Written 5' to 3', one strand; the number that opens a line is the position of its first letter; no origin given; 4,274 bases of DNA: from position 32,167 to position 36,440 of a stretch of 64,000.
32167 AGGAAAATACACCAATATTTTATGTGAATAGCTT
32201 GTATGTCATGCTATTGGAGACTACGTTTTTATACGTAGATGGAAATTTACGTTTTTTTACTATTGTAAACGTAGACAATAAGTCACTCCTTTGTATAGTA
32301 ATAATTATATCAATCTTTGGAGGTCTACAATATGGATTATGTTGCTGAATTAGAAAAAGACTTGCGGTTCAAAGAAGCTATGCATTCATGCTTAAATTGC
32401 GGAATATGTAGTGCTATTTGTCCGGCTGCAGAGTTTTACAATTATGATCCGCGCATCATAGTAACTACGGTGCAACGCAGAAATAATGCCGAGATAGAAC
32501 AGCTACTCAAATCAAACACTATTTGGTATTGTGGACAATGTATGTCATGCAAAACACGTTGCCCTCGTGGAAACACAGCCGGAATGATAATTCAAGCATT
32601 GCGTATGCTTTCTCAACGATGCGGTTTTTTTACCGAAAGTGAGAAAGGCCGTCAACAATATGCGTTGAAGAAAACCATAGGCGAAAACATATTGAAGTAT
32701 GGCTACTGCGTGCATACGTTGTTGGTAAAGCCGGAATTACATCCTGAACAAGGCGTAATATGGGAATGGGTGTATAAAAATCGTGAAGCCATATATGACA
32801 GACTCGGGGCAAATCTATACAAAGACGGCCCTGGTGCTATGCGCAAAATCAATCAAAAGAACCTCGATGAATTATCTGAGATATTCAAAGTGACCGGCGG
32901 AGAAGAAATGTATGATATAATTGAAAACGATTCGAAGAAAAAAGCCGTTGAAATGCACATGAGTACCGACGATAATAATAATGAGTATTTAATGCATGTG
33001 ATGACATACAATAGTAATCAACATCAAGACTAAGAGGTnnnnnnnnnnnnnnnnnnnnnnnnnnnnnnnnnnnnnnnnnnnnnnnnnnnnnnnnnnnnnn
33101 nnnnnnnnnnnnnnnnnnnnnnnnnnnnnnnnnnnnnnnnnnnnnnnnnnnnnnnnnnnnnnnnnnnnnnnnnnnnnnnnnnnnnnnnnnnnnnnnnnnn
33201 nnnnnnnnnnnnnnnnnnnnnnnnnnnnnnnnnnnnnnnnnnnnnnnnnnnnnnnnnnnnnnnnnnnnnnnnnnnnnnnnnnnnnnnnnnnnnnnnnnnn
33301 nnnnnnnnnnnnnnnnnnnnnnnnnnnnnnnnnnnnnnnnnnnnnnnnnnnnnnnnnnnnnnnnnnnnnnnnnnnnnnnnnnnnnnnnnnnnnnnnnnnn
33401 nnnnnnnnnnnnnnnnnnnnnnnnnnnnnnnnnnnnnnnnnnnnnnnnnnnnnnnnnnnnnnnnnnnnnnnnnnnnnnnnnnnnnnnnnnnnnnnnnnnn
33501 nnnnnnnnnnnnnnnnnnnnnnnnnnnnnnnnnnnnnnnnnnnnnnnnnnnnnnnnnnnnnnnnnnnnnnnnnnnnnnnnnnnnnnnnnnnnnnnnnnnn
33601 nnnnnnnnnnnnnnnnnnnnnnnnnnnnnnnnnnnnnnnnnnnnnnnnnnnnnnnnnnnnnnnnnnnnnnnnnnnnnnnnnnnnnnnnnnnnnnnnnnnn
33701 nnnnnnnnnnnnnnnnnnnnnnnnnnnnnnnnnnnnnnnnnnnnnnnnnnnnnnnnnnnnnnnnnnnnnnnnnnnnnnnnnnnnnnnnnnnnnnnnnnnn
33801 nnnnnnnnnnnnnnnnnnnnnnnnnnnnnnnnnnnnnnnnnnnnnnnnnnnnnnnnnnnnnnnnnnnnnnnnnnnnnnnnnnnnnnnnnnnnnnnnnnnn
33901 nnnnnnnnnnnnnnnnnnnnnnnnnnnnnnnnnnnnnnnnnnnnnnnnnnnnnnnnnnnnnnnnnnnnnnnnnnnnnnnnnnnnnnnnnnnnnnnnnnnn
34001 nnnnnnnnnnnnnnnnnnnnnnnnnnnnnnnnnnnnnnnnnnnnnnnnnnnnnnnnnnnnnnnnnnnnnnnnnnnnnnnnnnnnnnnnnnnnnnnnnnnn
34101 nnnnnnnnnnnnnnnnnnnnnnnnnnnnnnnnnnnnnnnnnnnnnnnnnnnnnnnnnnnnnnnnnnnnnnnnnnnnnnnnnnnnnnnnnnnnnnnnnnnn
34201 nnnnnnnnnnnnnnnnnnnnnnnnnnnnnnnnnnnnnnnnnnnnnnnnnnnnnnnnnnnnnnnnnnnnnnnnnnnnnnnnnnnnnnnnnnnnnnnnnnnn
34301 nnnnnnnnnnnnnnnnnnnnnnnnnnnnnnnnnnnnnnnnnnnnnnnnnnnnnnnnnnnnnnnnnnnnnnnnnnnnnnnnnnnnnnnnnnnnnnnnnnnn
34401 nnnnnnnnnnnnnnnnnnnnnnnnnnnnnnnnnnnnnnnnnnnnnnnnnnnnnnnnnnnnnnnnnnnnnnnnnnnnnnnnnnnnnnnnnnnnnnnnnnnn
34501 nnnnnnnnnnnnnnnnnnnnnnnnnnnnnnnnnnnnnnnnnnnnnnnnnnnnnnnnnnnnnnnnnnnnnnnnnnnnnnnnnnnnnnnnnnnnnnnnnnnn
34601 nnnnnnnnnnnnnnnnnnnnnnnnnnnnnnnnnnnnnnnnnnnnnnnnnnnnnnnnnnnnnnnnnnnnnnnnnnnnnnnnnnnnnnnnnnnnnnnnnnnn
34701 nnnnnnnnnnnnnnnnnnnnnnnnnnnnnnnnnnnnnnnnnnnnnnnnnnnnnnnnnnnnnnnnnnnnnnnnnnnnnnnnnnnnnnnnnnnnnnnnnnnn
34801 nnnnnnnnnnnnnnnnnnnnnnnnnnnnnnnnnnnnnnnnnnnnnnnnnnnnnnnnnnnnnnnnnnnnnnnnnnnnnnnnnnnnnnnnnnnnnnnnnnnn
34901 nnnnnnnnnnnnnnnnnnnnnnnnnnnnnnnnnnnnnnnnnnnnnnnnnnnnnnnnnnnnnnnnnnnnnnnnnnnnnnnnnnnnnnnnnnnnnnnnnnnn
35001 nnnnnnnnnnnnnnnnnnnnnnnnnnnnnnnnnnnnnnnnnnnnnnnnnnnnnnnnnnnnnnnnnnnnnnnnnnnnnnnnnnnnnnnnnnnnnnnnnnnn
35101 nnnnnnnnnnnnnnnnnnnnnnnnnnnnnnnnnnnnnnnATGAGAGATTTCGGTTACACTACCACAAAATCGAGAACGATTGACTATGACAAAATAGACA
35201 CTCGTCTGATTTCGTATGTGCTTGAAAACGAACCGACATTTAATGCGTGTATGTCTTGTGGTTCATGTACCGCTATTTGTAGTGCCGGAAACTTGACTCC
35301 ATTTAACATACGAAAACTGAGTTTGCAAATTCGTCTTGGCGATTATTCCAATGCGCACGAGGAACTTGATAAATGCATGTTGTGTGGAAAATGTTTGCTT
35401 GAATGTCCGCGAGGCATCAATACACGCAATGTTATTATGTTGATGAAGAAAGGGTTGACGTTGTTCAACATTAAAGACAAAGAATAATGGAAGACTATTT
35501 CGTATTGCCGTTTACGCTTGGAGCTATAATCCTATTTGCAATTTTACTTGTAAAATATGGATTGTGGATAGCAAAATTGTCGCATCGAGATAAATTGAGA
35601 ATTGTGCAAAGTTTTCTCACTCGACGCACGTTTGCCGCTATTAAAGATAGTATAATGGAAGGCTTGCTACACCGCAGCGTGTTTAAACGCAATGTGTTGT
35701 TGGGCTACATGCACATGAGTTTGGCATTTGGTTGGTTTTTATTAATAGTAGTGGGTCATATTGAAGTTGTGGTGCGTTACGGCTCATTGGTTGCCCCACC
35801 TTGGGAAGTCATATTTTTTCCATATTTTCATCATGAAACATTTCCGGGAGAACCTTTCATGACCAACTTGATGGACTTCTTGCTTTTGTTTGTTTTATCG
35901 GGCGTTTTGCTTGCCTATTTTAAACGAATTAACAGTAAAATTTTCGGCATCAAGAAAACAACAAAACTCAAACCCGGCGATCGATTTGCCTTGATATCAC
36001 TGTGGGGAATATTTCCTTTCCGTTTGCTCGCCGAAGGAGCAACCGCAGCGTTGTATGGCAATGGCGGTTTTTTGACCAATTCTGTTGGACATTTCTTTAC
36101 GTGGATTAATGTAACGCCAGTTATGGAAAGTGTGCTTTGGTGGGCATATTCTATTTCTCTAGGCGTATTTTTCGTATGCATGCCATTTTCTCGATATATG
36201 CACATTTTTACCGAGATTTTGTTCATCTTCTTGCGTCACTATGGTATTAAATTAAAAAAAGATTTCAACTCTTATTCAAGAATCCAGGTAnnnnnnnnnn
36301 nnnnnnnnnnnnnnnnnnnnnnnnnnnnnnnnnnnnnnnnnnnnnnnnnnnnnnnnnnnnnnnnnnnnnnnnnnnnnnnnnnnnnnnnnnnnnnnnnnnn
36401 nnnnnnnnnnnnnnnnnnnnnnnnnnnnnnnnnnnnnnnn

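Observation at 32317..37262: Five-gene HdrA/B/C-like operon ending in a membrane-anchor plus HdrD-type fusion, in a Bacteroidota genome with no known Hdr substrate pathway in view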

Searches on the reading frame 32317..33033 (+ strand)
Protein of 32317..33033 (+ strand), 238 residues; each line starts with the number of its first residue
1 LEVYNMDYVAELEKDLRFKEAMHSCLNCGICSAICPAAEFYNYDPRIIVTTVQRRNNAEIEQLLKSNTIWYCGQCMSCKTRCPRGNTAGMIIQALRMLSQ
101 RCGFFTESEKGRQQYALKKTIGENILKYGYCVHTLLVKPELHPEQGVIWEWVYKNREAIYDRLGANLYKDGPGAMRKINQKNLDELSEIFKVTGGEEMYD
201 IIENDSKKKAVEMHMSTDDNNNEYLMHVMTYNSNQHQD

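Call 3: search_protein_families(library=pfam, proteins=[window:32317-33033:+], max_evalue=0.01)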
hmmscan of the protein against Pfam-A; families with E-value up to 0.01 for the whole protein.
window:32317-33033:+ (238 aa): 6 families
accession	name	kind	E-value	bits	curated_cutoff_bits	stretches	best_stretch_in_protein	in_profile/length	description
PF13183.11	Fer4_8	-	2.9e-10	41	27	1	22-85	2-67/68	4Fe-4S dicluster domain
PF13534.11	Fer4_17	-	6.8e-08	33.4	22.2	1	24-85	1-59/61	4Fe-4S dicluster domain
PF13484.11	Fer4_16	-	1e-06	29.8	30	1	72-132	2-60/66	4Fe-4S double cluster binding domain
PF13187.11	Fer4_9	-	1.2e-06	28.9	27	1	25-85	2-50/52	4Fe-4S dicluster domain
PF13237.11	Fer4_10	-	6.5e-05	23.2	25.5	1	24-83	8-53/53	4Fe-4S dicluster domain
PF12838.12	Fer4_7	-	0.00043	21.1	27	1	25-85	2-51/52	4Fe-4S dicluster domain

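Call 4: search_protein_families(library=ncbifam, proteins=[window:32317-33033:+], max_evalue=0.01)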
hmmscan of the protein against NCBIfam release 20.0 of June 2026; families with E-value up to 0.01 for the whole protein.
window:32317-33033:+ (238 aa): 23 families
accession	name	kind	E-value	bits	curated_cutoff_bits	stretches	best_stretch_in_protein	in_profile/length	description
NF041779.1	hetero_SS_HdrC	equivalog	2.8e-19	69.4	350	1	22-104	30-108/198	ferredoxin:CoB-CoM heterodisulfide reductase subunit HdrC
NF041890.1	hdrC_Methbact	equivalog_domain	4.6e-18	65.5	270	1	9-103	13-105/192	ferredoxin:CoB-CoM heterodisulfide reductase subunit HdrC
TIGR03290.1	CoB_CoM_SS_C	equivalog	1.4e-15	57.6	160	1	23-118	2-94/144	CoB--CoM heterodisulfide reductase subunit C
NF038018.1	qmoC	equivalog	3.2e-11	43.3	300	1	19-98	14-90/360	quinone-interacting membrane-bound oxidoreductase complex subunit QmoC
TIGR00384.1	dhsB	subfamily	1.7e-07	30.9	88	1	15-96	132-222/222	succinate dehydrogenase and fumarate reductase iron-sulfur protein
NF008369.0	PRK11168.1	equivalog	2.5e-07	29.9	278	1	19-96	7-84/401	anaerobic glycerol-3-phosphate dehydrogenase subunit C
NF004898.0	PRK06259.1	equivalog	1.6e-06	27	385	1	12-107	123-224/488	fumarate reductase (CoM/CoB) subunit TfrB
NF004616.0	PRK05950.1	subfamily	1.1e-05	24.7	228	1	19-97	143-231/238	succinate dehydrogenase iron-sulfur subunit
NF009226.0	PRK12576.1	equivalog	1.8e-05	24.3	344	1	23-129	154-265/317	succinate dehydrogenase/fumarate reductase iron-sulfur subunit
TIGR03379.1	glycerol3P_GlpC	equivalog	0.00013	20.8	279.9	1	20-96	2-78/397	anaerobic glycerol-3-phosphate dehydrogenase subunit GlpC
NF042952.1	MFR_FeS_SdhB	equivalog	0.00019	20.6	600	1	24-105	147-237/320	8-methylmenaquinol:fumarate reductase iron-sulfur subunit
NF045724.1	ferredox_TmcB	equivalog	0.00028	19.6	735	1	9-103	27-132/430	electron transfer complex ferredoxin TmcB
NF008434.0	PRK11274.1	equivalog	0.00031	19.8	333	1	16-102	16-106/409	glycolate oxidase subunit GlcF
NF042909.1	FMH_DH_FwdF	exception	0.00043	19.5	375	1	14-78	8-66/336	tungsten-dependent formylmethanofuran dehydrogenase subunit FwdF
TIGR01971.1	NuoI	subfamily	0.00044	19.8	113.05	1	15-84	34-95/121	NADH-quinone oxidoreductase, chain I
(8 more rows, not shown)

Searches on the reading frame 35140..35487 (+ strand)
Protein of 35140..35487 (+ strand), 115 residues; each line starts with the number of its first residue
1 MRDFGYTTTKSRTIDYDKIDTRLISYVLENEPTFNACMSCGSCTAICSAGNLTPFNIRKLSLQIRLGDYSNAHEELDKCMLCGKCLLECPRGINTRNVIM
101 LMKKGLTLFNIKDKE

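Call 3: search_protein_families(library=pfam, proteins=[window:35140-35487:+], max_evalue=0.01)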
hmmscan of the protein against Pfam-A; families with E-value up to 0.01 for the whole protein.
window:35140-35487:+ (115 aa): 13 families
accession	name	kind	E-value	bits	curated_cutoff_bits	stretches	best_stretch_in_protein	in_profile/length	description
PF13183.11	Fer4_8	-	6.5e-09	36.7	27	1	35-93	3-68/68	4Fe-4S dicluster domain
PF13187.11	Fer4_9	-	9.7e-09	35.6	27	1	36-92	1-50/52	4Fe-4S dicluster domain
PF13534.11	Fer4_17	-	4.9e-08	33.8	22.2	1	36-94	1-61/61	4Fe-4S dicluster domain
PF12838.12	Fer4_7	-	1.6e-07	32.1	27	1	37-93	2-52/52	4Fe-4S dicluster domain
PF13484.11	Fer4_16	-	1.3e-06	29.5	30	0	8-49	24-65/66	4Fe-4S double cluster binding domain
PF12797.12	Fer4_2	-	2.4e-06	27.6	24.5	1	75-90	6-21/22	4Fe-4S binding domain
PF00037.32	Fer4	-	4.7e-06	26.6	21.1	1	77-92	6-21/24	4Fe-4S binding domain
PF12800.12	Fer4_4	-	6.5e-06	26.5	24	0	77-92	2-17/17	4Fe-4S binding domain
PF14697.11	Fer4_21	-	0.00012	22.6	35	0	77-91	6-20/59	4Fe-4S dicluster domain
PF25160.1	LdpA_Fe-S-bd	-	0.00012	22.2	27.6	0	76-92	25-41/49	LdpA Fe-S cluster-binding domain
PF13237.11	Fer4_10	-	0.00014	22.2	25.5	1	35-90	7-53/53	4Fe-4S dicluster domain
PF13746.11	Fer4_18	-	0.00061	20.4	27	0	71-99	53-81/114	4Fe-4S dicluster domain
PF12837.12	Fer4_6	-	0.0009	19.5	25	0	77-92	7-22/24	4Fe-4S binding domain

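Call 4: search_protein_families(library=ncbifam, proteins=[window:35140-35487:+], max_evalue=0.01)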
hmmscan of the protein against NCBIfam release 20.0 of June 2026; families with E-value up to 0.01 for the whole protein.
window:35140-35487:+ (115 aa): 38 families (the best 25 are shown)
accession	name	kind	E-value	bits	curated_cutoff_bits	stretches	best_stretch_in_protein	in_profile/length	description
TIGR03290.1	CoB_CoM_SS_C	equivalog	2.7e-12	46.9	160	1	35-104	2-73/144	CoB--CoM heterodisulfide reductase subunit C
NF041779.1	hetero_SS_HdrC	equivalog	2.4e-09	37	350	1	34-103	30-100/198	ferredoxin:CoB-CoM heterodisulfide reductase subunit HdrC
TIGR01945.1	rnfC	subfamily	2e-07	29.9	245.95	1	33-104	361-429/435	RnfABCDGE type electron transport complex subunit C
TIGR00314.1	cdhA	equivalog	3.1e-07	28.6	781.3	1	34-102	398-462/784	CO dehydrogenase/acetyl-CoA synthase complex subunit alpha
NF040762.1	Hydr_FeFe_Clost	exception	3e-06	26.1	900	1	17-91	130-201/572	ferredoxin hydrogenase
NF041890.1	hdrC_Methbact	equivalog_domain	4.3e-06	26.4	270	1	34-103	28-98/192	ferredoxin:CoB-CoM heterodisulfide reductase subunit HdrC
TIGR01971.1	NuoI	subfamily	5.3e-06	26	113.05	1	25-91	32-95/121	NADH-quinone oxidoreductase, chain I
TIGR02512.1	FeFe_hydrog_A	subfamily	1e-05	24.6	405.95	1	35-93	7-67/375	[FeFe] hydrogenase, group A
NF058577.1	FdxA_fam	equivalog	1.1e-05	25.6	65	0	73-91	3-21/52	4Fe-4S ferredoxin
NF042909.1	FMH_DH_FwdF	exception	1.9e-05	23.9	375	1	35-91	15-69/336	tungsten-dependent formylmethanofuran dehydrogenase subunit FwdF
NF041837.1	rnfC_Methano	equivalog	2.9e-05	23.1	650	1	35-105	358-425/438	Rnf electron transport complex subunit RnfC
NF003454.1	PRK05035.1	equivalog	3.9e-05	22.4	345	1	29-93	361-422/556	electron transport complex subunit RsxC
NF005745.0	PRK07569.1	equivalog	5.7e-05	22.6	333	0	67-93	180-206/238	bidirectional hydrogenase complex protein HoxU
NF006305.0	PRK08493.1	equivalog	7.7e-05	21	591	1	16-53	188-222/819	NADH-quinone oxidoreductase subunit G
NF038018.1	qmoC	equivalog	0.00021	20.9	300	1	34-104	17-89/360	quinone-interacting membrane-bound oxidoreductase complex subunit QmoC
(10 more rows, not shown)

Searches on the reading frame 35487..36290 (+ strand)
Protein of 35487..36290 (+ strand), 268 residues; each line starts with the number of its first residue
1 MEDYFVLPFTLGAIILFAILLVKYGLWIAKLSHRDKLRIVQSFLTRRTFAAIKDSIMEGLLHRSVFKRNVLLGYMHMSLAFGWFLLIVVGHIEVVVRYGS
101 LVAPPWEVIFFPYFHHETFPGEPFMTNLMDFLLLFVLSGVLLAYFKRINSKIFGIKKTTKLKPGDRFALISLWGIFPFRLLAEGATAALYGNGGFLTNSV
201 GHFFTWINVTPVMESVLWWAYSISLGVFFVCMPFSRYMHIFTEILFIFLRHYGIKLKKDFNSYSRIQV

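Call 43: search_protein_families(library=pfam, proteins=[window:35487-36290:+], max_evalue=1)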
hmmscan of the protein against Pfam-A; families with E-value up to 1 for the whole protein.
window:35487-36290:+ (268 aa): 0 families
